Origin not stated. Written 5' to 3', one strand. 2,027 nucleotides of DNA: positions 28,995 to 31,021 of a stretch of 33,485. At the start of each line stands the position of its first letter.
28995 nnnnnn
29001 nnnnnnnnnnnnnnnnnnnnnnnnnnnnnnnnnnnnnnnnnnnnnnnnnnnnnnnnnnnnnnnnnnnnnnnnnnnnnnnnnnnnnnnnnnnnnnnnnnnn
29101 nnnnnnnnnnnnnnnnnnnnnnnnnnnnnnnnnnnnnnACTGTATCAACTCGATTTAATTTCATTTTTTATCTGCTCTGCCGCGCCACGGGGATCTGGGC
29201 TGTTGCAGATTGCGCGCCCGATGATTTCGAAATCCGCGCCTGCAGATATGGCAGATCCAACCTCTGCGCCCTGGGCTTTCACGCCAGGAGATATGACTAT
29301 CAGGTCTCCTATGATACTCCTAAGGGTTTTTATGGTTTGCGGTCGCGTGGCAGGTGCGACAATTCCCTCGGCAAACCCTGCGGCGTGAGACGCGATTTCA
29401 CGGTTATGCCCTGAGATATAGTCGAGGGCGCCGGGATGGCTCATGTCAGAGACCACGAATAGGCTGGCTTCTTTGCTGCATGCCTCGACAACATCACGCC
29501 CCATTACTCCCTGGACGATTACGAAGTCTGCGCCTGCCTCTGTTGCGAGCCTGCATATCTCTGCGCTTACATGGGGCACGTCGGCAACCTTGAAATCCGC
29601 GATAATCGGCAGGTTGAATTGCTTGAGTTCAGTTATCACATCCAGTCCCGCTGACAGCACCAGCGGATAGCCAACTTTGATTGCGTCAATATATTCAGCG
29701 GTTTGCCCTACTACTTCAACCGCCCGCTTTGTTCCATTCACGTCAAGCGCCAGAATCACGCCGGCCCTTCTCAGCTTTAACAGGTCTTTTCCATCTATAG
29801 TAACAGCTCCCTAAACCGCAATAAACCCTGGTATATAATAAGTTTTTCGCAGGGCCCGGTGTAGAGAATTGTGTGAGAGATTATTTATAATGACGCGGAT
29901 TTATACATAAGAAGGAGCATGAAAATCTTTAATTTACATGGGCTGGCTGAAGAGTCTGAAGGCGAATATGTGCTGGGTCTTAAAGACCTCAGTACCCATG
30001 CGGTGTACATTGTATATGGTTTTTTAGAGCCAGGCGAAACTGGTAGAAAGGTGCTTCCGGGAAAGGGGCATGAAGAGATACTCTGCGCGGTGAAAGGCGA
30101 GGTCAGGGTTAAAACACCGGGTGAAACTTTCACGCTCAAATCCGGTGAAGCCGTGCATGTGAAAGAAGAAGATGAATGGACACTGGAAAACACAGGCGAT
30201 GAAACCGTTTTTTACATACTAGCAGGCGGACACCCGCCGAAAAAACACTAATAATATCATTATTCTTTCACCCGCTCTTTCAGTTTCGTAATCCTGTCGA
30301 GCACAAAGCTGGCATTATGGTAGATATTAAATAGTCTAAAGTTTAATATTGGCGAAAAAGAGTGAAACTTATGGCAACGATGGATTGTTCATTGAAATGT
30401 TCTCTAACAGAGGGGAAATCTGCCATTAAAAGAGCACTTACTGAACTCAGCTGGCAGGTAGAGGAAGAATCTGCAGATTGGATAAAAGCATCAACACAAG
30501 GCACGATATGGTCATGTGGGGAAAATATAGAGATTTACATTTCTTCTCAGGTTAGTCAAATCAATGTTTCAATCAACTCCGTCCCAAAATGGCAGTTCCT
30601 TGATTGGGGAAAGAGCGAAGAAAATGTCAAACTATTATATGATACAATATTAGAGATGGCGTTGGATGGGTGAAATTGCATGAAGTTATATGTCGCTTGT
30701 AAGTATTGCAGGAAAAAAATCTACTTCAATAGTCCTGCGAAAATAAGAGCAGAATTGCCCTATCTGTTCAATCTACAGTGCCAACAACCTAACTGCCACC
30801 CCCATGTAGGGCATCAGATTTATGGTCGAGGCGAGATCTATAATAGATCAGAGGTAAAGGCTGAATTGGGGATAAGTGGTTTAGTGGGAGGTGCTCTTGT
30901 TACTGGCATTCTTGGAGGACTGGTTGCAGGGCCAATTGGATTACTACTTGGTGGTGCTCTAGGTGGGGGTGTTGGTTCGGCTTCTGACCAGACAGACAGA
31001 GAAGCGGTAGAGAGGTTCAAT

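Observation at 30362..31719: AT-rich three-gene cassette (small soluble protein, zinc-ribbon/glycine-zipper protein, polytopic membrane protein) with no recognisable family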

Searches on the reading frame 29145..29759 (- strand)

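Call 83: search_protein_families(library=padloc, proteins=[L061:10395-12221:-], max_evalue=0.001)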
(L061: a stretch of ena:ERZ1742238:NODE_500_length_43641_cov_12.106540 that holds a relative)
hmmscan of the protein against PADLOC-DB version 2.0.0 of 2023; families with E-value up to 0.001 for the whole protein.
L061:10395-12221:- (608 aa): 2 families
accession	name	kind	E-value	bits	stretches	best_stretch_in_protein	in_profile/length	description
PDLC05011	PDC-S39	-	5.4e-241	799.4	1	5-592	6-585/595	-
PDLC05012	PDC-S39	-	3.1e-157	522.9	1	7-594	8-605/615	-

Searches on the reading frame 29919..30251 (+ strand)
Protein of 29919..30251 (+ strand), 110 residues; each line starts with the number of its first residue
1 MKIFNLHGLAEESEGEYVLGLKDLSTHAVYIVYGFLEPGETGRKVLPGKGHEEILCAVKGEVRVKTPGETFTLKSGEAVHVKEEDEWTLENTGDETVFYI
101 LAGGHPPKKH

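Call 58: find_encoding_contigs(protein=window:29919-30251:+, flank=6000, max_places=10)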
Protein window:29919-30251:+ (110 aa): 2 contigs read that carry it; 1 place shown.
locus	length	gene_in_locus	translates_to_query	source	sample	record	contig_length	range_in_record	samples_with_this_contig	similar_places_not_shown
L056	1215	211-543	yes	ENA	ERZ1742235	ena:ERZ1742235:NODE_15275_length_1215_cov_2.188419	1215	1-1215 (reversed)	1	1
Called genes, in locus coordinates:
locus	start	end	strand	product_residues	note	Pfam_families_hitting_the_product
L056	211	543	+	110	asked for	PF07883:Cupin_2 (weak)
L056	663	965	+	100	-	-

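Call 83: search_protein_families(library=padloc, proteins=[L061:10395-12221:-], max_evalue=0.001)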
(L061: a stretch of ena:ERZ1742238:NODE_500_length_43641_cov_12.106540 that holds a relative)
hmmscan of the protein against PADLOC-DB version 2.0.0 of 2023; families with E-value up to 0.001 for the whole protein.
L061:10395-12221:- (608 aa): 2 families
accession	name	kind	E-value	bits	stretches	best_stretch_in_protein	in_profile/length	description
PDLC05011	PDC-S39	-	5.4e-241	799.4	1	5-592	6-585/595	-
PDLC05012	PDC-S39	-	3.1e-157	522.9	1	7-594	8-605/615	-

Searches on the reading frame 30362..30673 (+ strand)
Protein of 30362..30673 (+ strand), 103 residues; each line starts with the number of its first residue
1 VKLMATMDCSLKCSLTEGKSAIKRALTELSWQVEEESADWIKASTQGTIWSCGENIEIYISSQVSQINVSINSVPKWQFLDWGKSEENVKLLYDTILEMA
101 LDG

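Call 4: search_protein_families(library=pfam, proteins=[window:30362-30673:+], max_evalue=1)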
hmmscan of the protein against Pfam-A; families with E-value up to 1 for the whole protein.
window:30362-30673:+ (103 aa): 0 families

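Call 5: search_protein_families(library=ncbifam, proteins=[window:30362-30673:+], max_evalue=1)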
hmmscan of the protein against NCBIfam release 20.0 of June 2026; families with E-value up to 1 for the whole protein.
window:30362-30673:+ (103 aa): 0 families

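Call 6: search_protein_families(library=padloc, proteins=[window:30362-30673:+], max_evalue=1)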
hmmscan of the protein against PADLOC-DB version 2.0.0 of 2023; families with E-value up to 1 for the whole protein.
window:30362-30673:+ (103 aa): 0 families
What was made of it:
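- Closest known: Two-component membrane-depolarising abortive-infection systems such as RexAB. Different: No homology to RexA or RexB and no PADLOC hit (call 6).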

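Call 7: search_protein_families(library=phrogs, proteins=[window:30362-30673:+], max_evalue=1)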
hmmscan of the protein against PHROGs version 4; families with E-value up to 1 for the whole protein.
window:30362-30673:+ (103 aa): 1 family
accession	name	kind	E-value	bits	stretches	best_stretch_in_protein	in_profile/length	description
phrog_32559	-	unknown function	0.081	14.2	1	13-46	16-49/85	-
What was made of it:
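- No protein of the module matches any PADLOC, PHROG or toxin family (calls 6, 7). No toxin, nuclease or NTPase domain is present (calls 4-7).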

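Call 10: find_homologous_proteins(query=window:30362-30673:+, max_evalue=0.01)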
Query window:30362-30673:+ (103 aa): 2 proteins with E <= 0.01 among 2 candidates.
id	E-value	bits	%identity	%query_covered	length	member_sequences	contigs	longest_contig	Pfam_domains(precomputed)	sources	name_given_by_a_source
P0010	8.2e-59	214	100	97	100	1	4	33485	-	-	-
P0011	5.2e-16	76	51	79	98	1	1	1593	-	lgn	-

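Call 13: find_encoding_contigs(protein=P0011, flank=10000)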
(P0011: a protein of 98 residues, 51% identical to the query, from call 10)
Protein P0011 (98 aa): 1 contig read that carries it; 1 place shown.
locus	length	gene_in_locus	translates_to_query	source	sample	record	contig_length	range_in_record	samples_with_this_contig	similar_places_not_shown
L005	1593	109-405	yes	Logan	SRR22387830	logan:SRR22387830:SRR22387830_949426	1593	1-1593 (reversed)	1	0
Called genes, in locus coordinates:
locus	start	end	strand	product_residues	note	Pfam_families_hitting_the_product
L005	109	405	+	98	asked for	-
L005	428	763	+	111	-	-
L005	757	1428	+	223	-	-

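Call 52: predict_structure(alignment_id=A5)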
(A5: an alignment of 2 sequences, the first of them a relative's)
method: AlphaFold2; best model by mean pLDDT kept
length: 100 residues; sequences in the alignment: 2
mean_pLDDT: 80.9   pTM: 0.75
mean pLDDT of the five models: 80.9, 79.2, 78.3, 51.4, 42.6
residues with pLDDT >= 90: 22; 70-90: 60; 50-70: 14; < 50: 4
segments of 3 or more residues with pLDDT < 50: 45-48
pLDDT, mean of each block of 10 residues (from residue 1): 84 89 89 90 59 87 87 61 84 79
secondary structure, 60 per line:
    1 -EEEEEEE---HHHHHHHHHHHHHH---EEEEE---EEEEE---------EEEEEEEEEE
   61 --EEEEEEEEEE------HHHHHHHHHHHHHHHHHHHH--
elements in order: E2-8 H12-25 E29-33 E37-41 E51-60 E63-72 H79-98
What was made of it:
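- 30371..30673 (+): g1: a soluble protein of about 100 aa (alternative GTG start at 30362) with a beta-alpha-beta4-alpha fold and conserved S-x-G-E and Q-L-x-D-W-G-K/T-N motifs. AF2 pLDDT 80.9 (call 52).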

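Call 56: fold_search(model_id=the predicted structure, library=pdb)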
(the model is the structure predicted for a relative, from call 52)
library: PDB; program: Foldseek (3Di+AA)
matches with E <= 10: 1377; with E <= 0.001: 12
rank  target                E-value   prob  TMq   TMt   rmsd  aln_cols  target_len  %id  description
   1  2laf_MODEL_1_A        1.3e-04  1.00  0.63  0.58   5.8       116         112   10  NMR solution structure of the N-terminal domain of the E. coli lipoprotein BamC (released 2011-06-01)
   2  5wi2_A                2.0e-04  1.00  0.71  0.77   3.3        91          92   10  Crystal structure of the KA1 domain from human Chk1 (released 2017-10-04)
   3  4yom_A                2.0e-04  1.00  0.66  0.63   3.4       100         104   15  Structure of SAD kinase (released 2015-12-16)
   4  2yh6_A                2.4e-04  1.00  0.65  0.61   4.9       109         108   10  Structure of the N-terminal domain of BamC from E. coli (released 2011-05-25)
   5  2v8q_A                4.3e-04  1.00  0.67  0.66   4.5        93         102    6  Crystal structure of the regulatory fragment of mammalian AMPK in complexes with AMP (released 2007-09-25)
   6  5wi2_B                4.6e-04  1.00  0.71  0.76   3.3        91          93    9  Crystal structure of the KA1 domain from human Chk1 (released 2017-10-04)
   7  2yh6_D                4.6e-04  1.00  0.65  0.60   4.9       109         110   11  Structure of the N-terminal domain of BamC from E. coli (released 2011-05-25)
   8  2yh6_B                5.4e-04  1.00  0.62  0.59   4.6       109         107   12  Structure of the N-terminal domain of BamC from E. coli (released 2011-05-25)
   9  2y8l_A                6.9e-04  1.00  0.67  0.65   4.5        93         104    6  Structure of the regulatory fragment of mammalian aMPK in complex with two ADP (released 2011-03-16)
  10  2yh6_C                7.3e-04  1.00  0.64  0.59   4.9       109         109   12  Structure of the N-terminal domain of BamC from E. coli (released 2011-05-25)
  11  9ix8_C                8.2e-04  1.00  0.58  0.17   3.6       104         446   15  Crystallization and structural characterization of phosphopentomutase from the hyperthermophilic archaeon Thermococcus (released 2024-12-18)
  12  4eai_A                9.2e-04  1.00  0.57  0.57   5.0        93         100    6  Co-crystal structure of an AMPK core with AMP (released 2012-06-06)
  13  6lys_C                1.0e-03  1.00  0.57  0.39   5.8       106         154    8  Structure of the BAM complex (released 2021-01-13)
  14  4eag_A                1.1e-03  1.00  0.66  0.67   4.0        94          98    7  Co-crystal structure of an chimeric AMPK core with ATP (released 2012-06-06)
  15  9ix8_D                1.2e-03  1.00  0.59  0.17   3.5       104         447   15  Crystallization and structural characterization of phosphopentomutase from the hyperthermophilic archaeon Thermococcus (released 2024-12-18)
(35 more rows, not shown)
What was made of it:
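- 30371..30673 (+): Foldseek: BamC N-domain, KA1 domains and the AMPK-alpha C-terminal domain, TM 0.6-0.7, E about 1e-4 (call 56).
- On KA1 / BamC-type helix-grip fold (for g1): TM 0.63-0.71 to 2laf, 5wi2, 4yom and 2v8q (call 56).
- Closest known: KA1 / BamC N-domain / AMPK-alpha C-terminal 'helix-grip-like' folds. Same: The predicted g1 fold is beta-alpha-beta4-alpha, with TM 0.6-0.7 and Foldseek E about 1e-4 (call 56).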

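Call 73: search_protein_families(library=pfam, proteins=[L005:757-1425:+], max_evalue=0.1)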
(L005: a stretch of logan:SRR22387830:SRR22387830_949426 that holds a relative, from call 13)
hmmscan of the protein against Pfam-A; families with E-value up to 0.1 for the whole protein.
L005:757-1425:+ (223 aa): 3 families
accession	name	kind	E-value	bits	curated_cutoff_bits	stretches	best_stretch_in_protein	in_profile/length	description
PF11561.13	Saw1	-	0.036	14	20.5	1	116-189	145-211/247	Single strand annealing-weakened 1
PF03193.22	RsgA_GTPase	-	0.062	13.6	30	1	147-217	40-113/174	RsgA GTPase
PF16140.10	DUF4848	-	0.09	12.8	22.8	0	132-202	107-173/216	Domain of unknown function (DUF4848)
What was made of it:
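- Checked: 'No recognisable family': this holds for curated libraries (calls 4-7, 73).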

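Call 86: search_solved_structures(query=A10, max_evalue=10)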
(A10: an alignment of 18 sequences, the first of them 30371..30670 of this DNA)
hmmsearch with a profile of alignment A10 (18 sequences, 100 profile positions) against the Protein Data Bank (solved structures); distinct sequences matched with E-value up to 10: 3.
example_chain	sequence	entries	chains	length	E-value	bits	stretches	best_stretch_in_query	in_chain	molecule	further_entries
8vba_A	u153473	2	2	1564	0.093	16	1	12-83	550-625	EtpA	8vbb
8fg6_B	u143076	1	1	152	0.27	14.5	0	9-42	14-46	C104.1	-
5gwn_A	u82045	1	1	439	0.34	14.2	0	32-52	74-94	Protein RCC2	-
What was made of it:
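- Closest known: KA1 / BamC N-domain / AMPK-alpha C-terminal 'helix-grip-like' folds. Different: There is no profile hit to PDB sequences (call 86).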

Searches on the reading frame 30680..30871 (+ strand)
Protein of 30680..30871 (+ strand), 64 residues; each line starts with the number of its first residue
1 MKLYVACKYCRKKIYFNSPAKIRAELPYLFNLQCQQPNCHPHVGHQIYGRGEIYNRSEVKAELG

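Call 89: search_solved_structures(query=A11, max_evalue=10, show_alignments=2)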
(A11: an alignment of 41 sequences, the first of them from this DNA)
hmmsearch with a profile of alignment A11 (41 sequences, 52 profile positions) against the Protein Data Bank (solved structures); distinct sequences matched with E-value up to 10: 10.
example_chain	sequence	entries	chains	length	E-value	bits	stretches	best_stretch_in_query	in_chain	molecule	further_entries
8up5_P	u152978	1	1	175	0.018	18.5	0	10-35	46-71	KEOPS complex subunit Pcc1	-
7q3y_A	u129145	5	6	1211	0.064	16.7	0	14-39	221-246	Angiotensin-converting enzyme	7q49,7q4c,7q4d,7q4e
9clx_A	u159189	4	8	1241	0.069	16.6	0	14-39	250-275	Angiotensin-converting enzyme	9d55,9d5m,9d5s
6f0t_A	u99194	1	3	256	0.75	13.3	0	4-24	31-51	Pizza6-SFW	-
3lpq_A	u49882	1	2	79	0.88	13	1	1-19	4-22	CDGSH iron sulfur domain-containing protein 1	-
3ew0_A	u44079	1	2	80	0.88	13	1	1-19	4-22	CDGSH iron sulfur domain-containing protein 1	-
3ww9_A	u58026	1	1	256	0.95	12.9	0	4-24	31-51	pizza6 protein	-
6rej_A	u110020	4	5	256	0.95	12.9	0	4-24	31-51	Pizza6-SH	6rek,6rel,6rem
6qsd_A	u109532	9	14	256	0.96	12.9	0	4-24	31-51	Pizza6S | Pizza6-S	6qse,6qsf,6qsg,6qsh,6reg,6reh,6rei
3wwa_A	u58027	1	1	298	1.1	12.6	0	4-24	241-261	Pizza7H protein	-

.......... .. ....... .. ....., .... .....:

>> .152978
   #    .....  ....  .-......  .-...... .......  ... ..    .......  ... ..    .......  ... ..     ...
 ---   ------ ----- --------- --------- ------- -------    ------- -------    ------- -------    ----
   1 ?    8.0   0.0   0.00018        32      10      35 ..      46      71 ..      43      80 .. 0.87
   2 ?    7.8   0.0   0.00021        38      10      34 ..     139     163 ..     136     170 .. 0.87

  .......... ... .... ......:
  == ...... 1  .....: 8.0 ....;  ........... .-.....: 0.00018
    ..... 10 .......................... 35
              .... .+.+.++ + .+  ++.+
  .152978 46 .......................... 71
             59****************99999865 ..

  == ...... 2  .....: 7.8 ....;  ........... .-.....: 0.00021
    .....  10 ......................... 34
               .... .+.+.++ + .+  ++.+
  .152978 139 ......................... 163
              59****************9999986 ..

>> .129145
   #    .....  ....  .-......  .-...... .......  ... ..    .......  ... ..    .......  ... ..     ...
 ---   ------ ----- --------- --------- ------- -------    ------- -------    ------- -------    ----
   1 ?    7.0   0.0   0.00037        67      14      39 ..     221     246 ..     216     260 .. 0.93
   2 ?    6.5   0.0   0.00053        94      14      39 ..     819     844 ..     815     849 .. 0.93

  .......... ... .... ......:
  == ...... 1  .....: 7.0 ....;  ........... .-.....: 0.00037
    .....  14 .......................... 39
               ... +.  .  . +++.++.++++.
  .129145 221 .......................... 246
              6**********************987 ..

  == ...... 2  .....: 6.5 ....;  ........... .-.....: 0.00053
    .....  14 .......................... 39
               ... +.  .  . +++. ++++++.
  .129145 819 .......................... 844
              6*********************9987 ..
